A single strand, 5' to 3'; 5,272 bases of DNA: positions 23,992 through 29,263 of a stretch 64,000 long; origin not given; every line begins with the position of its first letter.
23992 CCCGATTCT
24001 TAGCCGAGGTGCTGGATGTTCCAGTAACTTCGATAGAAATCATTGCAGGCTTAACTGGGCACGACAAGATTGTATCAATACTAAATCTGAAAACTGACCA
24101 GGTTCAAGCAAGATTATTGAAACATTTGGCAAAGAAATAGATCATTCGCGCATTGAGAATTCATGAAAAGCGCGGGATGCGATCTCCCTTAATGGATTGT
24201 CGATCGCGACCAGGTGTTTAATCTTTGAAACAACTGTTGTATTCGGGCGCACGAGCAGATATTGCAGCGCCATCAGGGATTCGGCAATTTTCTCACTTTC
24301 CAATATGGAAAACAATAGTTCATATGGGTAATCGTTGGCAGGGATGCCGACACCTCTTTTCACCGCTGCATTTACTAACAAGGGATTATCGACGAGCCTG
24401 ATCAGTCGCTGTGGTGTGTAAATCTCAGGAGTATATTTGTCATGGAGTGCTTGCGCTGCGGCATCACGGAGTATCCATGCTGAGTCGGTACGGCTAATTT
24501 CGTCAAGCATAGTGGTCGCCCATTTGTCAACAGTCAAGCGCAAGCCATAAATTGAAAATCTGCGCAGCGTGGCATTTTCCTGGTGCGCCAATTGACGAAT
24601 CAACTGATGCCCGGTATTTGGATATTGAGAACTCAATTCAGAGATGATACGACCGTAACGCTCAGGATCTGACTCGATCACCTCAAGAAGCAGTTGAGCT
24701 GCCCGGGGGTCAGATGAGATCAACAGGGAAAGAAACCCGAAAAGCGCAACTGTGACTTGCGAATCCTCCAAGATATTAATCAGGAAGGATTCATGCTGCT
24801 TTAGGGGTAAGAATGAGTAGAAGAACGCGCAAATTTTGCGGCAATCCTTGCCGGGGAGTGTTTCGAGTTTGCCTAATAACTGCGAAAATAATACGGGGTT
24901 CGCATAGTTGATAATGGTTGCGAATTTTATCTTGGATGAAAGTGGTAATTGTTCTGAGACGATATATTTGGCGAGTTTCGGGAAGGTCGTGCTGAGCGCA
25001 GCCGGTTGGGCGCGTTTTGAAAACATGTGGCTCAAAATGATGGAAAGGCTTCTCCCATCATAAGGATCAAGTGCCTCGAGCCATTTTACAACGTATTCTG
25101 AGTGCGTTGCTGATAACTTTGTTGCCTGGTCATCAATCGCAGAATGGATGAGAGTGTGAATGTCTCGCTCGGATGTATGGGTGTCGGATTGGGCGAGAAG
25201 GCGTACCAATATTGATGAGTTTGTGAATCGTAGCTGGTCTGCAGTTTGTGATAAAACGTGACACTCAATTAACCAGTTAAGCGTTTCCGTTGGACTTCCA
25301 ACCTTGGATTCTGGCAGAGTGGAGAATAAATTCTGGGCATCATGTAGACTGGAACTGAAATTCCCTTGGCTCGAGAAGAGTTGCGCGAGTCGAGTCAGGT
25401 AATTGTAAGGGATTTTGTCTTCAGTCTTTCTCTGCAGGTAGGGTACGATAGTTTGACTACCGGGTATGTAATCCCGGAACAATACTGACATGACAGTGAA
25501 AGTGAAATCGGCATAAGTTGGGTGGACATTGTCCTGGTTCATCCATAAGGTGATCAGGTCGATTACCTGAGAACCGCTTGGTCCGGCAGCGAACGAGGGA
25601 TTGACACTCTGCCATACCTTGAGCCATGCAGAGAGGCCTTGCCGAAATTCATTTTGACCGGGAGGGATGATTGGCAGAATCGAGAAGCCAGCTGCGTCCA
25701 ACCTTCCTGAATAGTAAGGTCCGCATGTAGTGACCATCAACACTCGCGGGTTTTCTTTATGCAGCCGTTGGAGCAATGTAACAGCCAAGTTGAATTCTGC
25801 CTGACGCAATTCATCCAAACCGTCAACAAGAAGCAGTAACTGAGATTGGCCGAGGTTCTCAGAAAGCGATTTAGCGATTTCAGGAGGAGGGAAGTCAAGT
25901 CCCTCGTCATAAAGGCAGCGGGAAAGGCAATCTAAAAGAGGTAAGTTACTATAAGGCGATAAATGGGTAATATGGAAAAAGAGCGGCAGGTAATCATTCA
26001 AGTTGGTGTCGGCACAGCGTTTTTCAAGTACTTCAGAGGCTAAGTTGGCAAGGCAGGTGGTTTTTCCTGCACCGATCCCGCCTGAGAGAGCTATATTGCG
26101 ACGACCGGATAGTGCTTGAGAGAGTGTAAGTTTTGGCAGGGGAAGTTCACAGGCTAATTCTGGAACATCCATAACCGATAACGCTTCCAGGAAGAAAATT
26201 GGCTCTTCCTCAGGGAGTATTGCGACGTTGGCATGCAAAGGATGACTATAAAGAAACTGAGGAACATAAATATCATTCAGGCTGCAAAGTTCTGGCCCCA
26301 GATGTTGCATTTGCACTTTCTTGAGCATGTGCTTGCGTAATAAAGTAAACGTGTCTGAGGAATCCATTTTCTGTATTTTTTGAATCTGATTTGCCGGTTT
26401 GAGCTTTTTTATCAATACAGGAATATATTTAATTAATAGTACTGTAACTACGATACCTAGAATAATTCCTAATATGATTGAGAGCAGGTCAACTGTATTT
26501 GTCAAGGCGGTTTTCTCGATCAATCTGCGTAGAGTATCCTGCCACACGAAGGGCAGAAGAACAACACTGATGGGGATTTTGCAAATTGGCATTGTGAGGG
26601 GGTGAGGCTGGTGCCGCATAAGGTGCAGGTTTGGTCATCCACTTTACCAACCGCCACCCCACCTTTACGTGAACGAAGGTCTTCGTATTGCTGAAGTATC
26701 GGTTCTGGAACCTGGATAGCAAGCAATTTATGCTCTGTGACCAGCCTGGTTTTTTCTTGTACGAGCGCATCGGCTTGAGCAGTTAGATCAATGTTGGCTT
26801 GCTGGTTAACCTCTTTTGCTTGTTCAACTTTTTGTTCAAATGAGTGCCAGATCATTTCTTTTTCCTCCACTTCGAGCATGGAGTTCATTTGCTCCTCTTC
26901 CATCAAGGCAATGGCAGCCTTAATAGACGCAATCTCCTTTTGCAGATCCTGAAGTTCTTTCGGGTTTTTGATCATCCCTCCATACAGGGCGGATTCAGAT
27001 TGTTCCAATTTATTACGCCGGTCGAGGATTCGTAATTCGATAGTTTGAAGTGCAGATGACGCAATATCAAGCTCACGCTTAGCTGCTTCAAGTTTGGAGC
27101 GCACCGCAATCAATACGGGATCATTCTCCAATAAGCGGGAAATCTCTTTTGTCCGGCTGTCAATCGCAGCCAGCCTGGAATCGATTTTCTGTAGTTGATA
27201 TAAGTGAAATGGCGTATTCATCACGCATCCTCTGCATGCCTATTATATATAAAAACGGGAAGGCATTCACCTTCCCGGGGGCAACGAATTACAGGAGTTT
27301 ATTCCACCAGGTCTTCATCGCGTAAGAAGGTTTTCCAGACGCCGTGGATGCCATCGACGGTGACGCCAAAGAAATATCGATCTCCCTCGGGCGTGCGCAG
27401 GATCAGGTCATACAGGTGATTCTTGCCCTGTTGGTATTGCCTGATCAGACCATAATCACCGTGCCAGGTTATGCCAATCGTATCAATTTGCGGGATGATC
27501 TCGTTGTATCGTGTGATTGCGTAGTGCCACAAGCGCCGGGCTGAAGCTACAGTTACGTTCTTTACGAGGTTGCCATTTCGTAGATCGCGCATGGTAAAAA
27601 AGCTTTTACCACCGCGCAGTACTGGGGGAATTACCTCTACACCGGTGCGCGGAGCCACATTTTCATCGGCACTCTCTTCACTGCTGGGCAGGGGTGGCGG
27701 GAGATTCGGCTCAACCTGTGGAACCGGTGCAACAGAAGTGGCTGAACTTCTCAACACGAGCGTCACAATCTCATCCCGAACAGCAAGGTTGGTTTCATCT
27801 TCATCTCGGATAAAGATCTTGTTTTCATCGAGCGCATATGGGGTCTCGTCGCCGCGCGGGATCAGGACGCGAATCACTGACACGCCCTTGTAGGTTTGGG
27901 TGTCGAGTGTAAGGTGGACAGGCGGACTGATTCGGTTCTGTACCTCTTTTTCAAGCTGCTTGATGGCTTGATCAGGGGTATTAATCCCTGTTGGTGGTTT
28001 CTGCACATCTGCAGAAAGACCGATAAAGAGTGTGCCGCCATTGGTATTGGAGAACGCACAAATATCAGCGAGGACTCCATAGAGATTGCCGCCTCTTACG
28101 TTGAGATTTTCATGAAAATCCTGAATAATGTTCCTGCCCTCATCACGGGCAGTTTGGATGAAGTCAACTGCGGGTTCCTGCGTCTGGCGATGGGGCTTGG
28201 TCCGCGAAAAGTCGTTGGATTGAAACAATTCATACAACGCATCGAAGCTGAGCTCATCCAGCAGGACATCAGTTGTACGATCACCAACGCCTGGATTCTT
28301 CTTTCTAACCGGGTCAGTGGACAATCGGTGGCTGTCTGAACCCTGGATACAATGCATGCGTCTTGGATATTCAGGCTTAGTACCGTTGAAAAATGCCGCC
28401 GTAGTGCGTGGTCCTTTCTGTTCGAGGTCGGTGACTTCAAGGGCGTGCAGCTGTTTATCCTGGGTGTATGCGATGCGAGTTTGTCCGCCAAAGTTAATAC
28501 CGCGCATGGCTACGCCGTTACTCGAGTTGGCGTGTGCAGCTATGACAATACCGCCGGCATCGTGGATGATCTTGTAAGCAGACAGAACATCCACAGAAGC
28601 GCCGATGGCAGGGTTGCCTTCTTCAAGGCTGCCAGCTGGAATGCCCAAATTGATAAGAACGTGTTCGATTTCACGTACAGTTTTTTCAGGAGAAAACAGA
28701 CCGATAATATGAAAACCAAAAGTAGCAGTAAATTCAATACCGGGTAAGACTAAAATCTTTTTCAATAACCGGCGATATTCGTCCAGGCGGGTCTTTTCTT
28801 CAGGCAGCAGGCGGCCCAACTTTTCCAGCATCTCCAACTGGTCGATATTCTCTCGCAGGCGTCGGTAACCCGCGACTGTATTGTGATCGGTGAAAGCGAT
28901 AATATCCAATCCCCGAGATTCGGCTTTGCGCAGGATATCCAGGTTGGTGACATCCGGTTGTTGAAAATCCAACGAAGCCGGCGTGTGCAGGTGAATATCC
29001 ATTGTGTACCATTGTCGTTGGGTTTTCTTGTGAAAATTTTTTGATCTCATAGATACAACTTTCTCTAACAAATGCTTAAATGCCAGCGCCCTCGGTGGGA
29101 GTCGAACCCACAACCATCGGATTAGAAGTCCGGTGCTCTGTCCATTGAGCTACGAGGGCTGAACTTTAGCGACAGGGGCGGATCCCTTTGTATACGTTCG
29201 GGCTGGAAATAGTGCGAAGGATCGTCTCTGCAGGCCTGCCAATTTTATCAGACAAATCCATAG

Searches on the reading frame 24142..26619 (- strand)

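Call 42: search_protein_families(library=pfam, proteins=[window:24142-26619:-], max_evalue=0.00001)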
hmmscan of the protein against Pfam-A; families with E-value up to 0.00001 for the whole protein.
window:24142-26619:- (825 aa): 1 family
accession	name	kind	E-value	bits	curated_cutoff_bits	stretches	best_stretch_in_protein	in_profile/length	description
PF05729.18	NACHT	-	3.2e-09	37.3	26.7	1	175-299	2-128/167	NACHT domain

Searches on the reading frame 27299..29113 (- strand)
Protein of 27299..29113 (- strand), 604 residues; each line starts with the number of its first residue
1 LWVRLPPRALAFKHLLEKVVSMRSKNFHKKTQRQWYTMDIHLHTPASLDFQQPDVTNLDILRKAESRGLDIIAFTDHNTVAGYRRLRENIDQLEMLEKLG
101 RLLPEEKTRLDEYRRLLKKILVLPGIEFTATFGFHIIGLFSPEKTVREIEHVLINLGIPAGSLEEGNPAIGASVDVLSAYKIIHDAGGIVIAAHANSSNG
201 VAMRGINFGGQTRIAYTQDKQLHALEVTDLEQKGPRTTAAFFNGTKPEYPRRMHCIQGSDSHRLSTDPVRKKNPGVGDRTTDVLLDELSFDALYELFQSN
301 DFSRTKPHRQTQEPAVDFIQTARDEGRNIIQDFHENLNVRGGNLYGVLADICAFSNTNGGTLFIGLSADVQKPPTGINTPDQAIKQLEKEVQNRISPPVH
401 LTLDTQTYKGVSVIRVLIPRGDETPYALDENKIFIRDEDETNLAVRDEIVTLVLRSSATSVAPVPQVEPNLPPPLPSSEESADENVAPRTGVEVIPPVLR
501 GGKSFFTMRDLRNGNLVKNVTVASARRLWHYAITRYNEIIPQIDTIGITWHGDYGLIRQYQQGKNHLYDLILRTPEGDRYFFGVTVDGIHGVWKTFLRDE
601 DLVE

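Call 42: search_protein_families(library=pfam, proteins=[window:27299-29113:-], max_evalue=0.00001)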
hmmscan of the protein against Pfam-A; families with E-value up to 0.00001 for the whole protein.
window:27299-29113:- (604 aa): 1 family
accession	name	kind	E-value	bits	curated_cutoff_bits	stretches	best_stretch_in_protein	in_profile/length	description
PF04326.19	SLFN_AlbA_2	-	1.4e-16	61.5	25.3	1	347-442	20-115/118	Schlafen, AlbA_2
